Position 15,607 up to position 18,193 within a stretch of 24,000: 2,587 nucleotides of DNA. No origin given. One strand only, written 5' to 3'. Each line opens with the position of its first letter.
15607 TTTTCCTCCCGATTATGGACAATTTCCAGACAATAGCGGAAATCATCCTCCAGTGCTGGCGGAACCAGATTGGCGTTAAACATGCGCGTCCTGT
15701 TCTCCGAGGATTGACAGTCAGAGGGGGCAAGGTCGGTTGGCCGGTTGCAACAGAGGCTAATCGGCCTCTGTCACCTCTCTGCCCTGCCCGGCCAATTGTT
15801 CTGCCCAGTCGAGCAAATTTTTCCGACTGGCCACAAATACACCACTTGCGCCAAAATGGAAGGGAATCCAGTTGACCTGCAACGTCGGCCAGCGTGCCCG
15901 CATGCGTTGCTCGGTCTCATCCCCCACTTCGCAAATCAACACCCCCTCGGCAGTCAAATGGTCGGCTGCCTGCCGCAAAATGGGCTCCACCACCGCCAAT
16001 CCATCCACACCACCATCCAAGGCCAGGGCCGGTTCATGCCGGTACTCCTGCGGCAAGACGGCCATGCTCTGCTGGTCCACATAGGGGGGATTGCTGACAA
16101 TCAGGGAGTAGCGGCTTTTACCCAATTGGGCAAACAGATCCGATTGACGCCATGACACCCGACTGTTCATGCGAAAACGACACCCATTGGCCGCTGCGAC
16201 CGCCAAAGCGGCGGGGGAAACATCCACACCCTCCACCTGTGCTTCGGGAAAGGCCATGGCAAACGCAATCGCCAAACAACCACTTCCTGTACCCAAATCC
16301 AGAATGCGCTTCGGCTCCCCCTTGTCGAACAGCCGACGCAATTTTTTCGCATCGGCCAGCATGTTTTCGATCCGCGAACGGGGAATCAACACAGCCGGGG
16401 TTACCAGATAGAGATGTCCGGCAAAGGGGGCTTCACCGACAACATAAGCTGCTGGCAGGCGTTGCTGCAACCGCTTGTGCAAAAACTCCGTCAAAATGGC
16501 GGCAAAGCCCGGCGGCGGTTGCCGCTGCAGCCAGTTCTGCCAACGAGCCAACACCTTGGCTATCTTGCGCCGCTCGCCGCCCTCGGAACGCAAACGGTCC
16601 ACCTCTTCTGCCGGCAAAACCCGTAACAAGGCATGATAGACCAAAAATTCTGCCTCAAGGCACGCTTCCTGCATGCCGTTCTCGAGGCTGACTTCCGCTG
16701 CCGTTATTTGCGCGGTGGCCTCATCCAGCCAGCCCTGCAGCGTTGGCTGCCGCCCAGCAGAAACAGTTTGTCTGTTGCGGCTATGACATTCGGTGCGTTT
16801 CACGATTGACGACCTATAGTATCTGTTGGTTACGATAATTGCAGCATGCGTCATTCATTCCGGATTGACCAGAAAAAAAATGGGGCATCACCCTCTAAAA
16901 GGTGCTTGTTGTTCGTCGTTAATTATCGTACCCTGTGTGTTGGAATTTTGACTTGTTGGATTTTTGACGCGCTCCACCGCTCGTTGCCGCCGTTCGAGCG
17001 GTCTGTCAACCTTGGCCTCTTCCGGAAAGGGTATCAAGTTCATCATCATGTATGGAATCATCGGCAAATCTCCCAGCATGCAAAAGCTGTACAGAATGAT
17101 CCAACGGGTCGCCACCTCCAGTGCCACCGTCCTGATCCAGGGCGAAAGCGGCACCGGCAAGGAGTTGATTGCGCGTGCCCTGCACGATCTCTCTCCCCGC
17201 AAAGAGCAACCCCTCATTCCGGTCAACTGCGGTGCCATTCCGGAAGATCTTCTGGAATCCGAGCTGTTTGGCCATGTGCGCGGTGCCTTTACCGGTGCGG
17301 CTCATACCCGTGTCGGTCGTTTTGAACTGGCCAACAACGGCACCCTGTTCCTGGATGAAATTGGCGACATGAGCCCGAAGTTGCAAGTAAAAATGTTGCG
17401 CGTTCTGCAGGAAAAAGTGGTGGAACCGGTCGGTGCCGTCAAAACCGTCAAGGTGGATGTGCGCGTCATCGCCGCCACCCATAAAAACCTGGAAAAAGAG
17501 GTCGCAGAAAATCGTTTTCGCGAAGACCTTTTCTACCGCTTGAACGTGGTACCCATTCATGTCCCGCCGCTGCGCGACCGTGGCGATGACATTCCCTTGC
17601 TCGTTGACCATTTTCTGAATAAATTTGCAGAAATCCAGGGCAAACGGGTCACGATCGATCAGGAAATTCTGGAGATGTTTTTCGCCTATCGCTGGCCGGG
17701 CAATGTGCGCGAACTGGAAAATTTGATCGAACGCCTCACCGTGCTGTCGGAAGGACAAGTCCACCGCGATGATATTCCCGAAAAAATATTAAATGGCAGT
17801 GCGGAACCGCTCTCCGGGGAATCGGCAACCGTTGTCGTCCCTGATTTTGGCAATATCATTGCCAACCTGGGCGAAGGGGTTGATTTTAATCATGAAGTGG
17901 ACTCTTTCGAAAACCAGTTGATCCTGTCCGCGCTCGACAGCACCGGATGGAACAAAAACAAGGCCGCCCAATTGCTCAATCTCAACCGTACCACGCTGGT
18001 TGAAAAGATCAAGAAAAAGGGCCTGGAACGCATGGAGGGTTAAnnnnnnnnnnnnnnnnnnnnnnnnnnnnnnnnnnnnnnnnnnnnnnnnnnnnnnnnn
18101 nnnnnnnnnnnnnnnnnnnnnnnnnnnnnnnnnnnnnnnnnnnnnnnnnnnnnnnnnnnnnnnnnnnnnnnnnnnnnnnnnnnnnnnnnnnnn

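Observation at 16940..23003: Tightly fused four-gene module: sensor-less sigma-54 activator / 990-aa exported TPR protein / sigma-54 activator with degenerate receiver / helical lipoprotein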

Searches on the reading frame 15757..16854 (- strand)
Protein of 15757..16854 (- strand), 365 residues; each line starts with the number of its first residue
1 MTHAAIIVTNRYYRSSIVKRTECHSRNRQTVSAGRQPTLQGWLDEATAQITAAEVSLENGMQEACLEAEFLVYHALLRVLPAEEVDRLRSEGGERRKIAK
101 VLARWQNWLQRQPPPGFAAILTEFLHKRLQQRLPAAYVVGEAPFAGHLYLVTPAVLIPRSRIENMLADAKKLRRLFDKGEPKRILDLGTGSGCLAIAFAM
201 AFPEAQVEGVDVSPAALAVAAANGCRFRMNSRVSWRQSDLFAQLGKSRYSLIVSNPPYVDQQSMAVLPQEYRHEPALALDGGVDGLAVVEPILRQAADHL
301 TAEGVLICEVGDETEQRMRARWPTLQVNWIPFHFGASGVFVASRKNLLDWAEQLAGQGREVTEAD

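Call 7: search_protein_families(library=pfam, proteins=[window:15757-16854:-], max_evalue=0.01)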
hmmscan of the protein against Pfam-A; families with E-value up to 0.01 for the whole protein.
window:15757-16854:- (365 aa): 12 families
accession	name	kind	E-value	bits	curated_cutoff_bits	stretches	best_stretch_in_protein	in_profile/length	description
PF05175.20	MTS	-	1e-16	61.5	23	1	176-263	27-113/170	Methyltransferase small domain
PF13649.12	Methyltransf_25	-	8.3e-09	36.5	27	1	184-255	1-71/97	Methyltransferase domain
PF08242.18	Methyltransf_12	-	3.6e-08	34.5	30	1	185-255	1-72/98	Methyltransferase domain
PF13489.12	Methyltransf_23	-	8.5e-08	32.5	27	1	170-321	11-130/164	Methyltransferase domain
PF13847.12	Methyltransf_31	-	9.1e-08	32.3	27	1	182-307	5-108/145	Methyltransferase domain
PF06325.19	PrmA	-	1.4e-07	31.8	22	1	181-255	162-233/296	Ribosomal protein L11 methyltransferase (PrmA)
PF09445.16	Methyltransf_15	-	2.8e-05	24.2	22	1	182-251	2-74/165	RNA cap guanine-N2 methyltransferase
PF01170.24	UPF0020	-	0.00048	20.3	22.3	1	203-259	75-132/197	RMKL-like, methyltransferase domain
PF08241.18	Methyltransf_11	-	0.00059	20.9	21.2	1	185-241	1-52/95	Methyltransferase domain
PF00891.24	Methyltransf_2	-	0.0046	16.8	22.3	1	175-244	57-125/210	O-methyltransferase domain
PF02527.21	GidB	-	0.0066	16.2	27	0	163-208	32-76/184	rRNA small subunit methyltransferase G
PF07669.17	Eco57I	-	0.0078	16.8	25.3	0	242-266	67-92/171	Eco57I restriction-modification methylase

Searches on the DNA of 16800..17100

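Call 64: search_rna_families(source=window, start=16800, end=17100, threshold=evalue, max_evalue=1)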
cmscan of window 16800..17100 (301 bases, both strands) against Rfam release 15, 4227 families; matches with E-value up to 1: 1.
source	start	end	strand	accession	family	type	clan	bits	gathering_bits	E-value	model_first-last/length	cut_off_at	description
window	16992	17050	-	RF01127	sR42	Gene; snRNA; snoRNA; CD-box;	-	12.7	38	0.94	1-63/63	no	Small nucleolar RNA sR42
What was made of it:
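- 16939..16968 (+): Two tandem copies of the leader element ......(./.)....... (16939-16952 and 16955-16968), at or just after the predicted transcription start. There is no Rfam match (call 64).
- Tried and rejected: An RNA family in the leader: none found (call 64).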

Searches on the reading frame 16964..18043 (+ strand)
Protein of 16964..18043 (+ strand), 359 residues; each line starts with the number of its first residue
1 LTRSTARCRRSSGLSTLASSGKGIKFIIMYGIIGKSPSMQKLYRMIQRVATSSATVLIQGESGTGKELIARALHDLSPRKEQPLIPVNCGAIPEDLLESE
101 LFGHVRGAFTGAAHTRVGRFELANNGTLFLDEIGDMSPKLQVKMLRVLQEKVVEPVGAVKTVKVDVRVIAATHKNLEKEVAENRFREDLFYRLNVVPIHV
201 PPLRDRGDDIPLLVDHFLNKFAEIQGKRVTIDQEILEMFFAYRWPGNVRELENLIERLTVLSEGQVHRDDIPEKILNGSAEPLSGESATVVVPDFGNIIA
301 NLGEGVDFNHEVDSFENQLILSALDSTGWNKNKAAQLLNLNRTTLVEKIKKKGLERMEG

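Call 7: search_protein_families(library=pfam, proteins=[window:16964-18043:+], max_evalue=0.01)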
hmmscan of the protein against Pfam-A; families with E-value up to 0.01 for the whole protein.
window:16964-18043:+ (359 aa): 10 families
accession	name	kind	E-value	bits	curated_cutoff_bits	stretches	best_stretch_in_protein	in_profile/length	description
PF00158.32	Sigma54_activat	-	4.3e-75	251.5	20.2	1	32-199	1-168/168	Sigma-54 interaction domain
PF25601.1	AAA_lid_14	-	1.8e-25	89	27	1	204-281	1-80/87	AAA+ ATPase lid domain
PF14532.12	Sigma54_activ_2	-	3.1e-25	89.5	25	1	33-203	1-138/138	Sigma-54 interaction domain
PF02954.25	HTH_8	-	2.8e-12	46.6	22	1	314-351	4-41/42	Bacterial regulatory protein, Fis family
PF07728.20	AAA_5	-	8.1e-08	32.8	22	1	56-176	2-125/139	AAA domain (dynein-related subfamily)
PF01078.27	Mg_chelatase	-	7.7e-06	25.9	20.3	0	111-152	93-134/207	Magnesium chelatase, subunit ChlI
PF00004.35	AAA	-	0.00012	22.9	21.2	1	56-187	1-125/131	ATPase family associated with various cellular activities (AAA)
PF13191.12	AAA_16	-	0.00097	20.1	32.6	1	33-92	3-63/167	AAA ATPase domain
PF07724.20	AAA_2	-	0.0012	19.3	27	1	54-167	4-117/166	AAA domain (Cdc48 subfamily)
PF07726.17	AAA_3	-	0.0016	18.7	27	1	56-178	2-115/131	ATPase family associated with various cellular activities (AAA)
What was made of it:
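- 17048..18043 (+): EBP1: sensor-less sigma-54 activator of 331 aa. AAA+ core about 17057-17560, HTH_8 about 17903-18016. Pfam Sigma54_activat 4e-75, AAA_lid_14 and HTH_8 (call 7).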

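Call 8: search_protein_families(library=ncbifam, proteins=[window:16964-18043:+], max_evalue=0.01)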
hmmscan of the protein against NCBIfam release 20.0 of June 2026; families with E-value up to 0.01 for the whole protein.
window:16964-18043:+ (359 aa): 33 families (the best 25 are shown)
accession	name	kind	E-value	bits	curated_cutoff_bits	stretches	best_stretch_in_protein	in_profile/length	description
TIGR01817.1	nifA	equivalog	2.5e-117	392.9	528.85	1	27-351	193-526/534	nif-specific transcriptional activator NifA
NF041552.1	TF_PrdR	equivalog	1.1e-114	383.8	795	1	31-351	268-575/577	sigma-54 dependent transcriptional regulator PrdR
TIGR01818.1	ntrC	equivalog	3.3e-111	372.3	558.6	1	31-351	135-462/463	nitrogen regulation protein NR(I)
NF003451.0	PRK05022.1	equivalog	7.3e-106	354.9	476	1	31-354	191-510/512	nitric oxide reductase transcriptional regulator NorR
NF038308.1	RNA_repair_RtcR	equivalog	3.1e-104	349.7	650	1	30-346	180-505/530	RNA repair transcriptional activator RtcR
NF008469.0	PRK11361.1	equivalog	9.6e-104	347.6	714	1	31-355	144-457/461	acetoacetate metabolism transcriptional regulator AtoC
TIGR02915.1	PEP_resp_reg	equivalog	1.6e-101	340.3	502.6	1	29-353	138-443/445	PEP-CTERM-box response regulator transcription factor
NF007689.0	PRK10365.1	equivalog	1.9e-96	323.6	760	1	29-350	138-440/441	sigma-54-dependent response regulator transcription factor ZraR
NF050807.1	TransRegFlbDCaul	equivalog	4.1e-94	316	750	1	32-351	120-437/454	sigma-54-dependent transcriptional regulator FlbD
NF008176.1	PRK10923.1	equivalog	5e-94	315.5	620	1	31-355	139-469/469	nitrogen regulation protein NR(I)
NF011958.0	PRK15429.1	equivalog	4.3e-92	309.9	830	1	32-356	381-688/692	formate hydrogenlyase transcriptional activator FlhA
NF041946.1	LuxO_transreg_Vib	equivalog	1.2e-90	304.5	800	1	29-351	132-459/463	quorum-sensing sigma-54 dependent transcriptional regulator LuxO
NF041906.1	V4R_TF_MobR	exception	3.1e-90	303.2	999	1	29-351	231-543/544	phenol degradation transcriptional regulator MobR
TIGR02329.1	propionate_PrpR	equivalog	8.3e-88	295.3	499.2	1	31-350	213-525/526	propionate catabolism operon regulatory protein PrpR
NF011695.0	PRK15115.1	equivalog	1.4e-85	287.7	763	1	32-281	137-387/445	two-component system response regulator GlrR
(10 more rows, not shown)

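Call 94: search_solved_structures(query=window:17048-18040:+, max_evalue=1e-40)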
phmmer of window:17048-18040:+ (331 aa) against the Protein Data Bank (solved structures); distinct sequences matched with E-value up to 1e-40: 35.
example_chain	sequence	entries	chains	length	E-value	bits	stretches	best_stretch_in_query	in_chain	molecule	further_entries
8p53_C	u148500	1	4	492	3e-90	305.9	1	3-329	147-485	Transcriptional regulator FleQ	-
1ojl_A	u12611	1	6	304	2.2e-89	303.1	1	4-322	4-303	TRANSCRIPTIONAL REGULATORY PROTEIN ZRAR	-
5exx_A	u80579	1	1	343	7.1e-89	301.4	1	3-323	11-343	Transcriptional regulator FleQ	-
9qq6_C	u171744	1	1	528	4.2e-85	289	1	4-321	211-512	Nif-specific regulatory protein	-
6j7e_A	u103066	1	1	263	1.6e-82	280.6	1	3-247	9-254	Nitrogen assimilation regulatory protein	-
7ejw_C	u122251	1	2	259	1.9e-82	280.4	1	3-246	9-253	Transcriptional regulator FleQ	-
5exp_A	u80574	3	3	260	2e-82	280.3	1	3-246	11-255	Transcriptional regulator FleQ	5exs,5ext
8pb9_D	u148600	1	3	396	7.2e-82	278.4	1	3-246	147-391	Transcriptional regulator FleQ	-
6jdi_A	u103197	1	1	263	1.5e-81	277.4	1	3-247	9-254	Nitrogen assimilation regulatory protein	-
6jdl_A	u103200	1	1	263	3.9e-81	276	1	3-247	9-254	Nitrogen assimilation regulatory protein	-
26jl_A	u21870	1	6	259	1.1e-79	271.2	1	4-236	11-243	Flagellar regulatory protein A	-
6iy8_A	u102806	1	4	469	1.1e-75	258.1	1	2-235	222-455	Positive regulator CapR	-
5ep2_A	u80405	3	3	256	3.7e-74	253.1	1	3-248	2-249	Putative repressor protein luxO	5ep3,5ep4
5ep1_A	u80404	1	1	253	3.8e-74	253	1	3-248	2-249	Putative repressor protein luxO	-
5ep0_A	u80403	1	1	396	1e-73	251.6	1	3-248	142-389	Putative repressor protein luxO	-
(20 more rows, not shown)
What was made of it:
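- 17048..18043 (+): Best solved relative is FleQ 8p53 at 306 bits, with ZraR at 303 (call 94).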
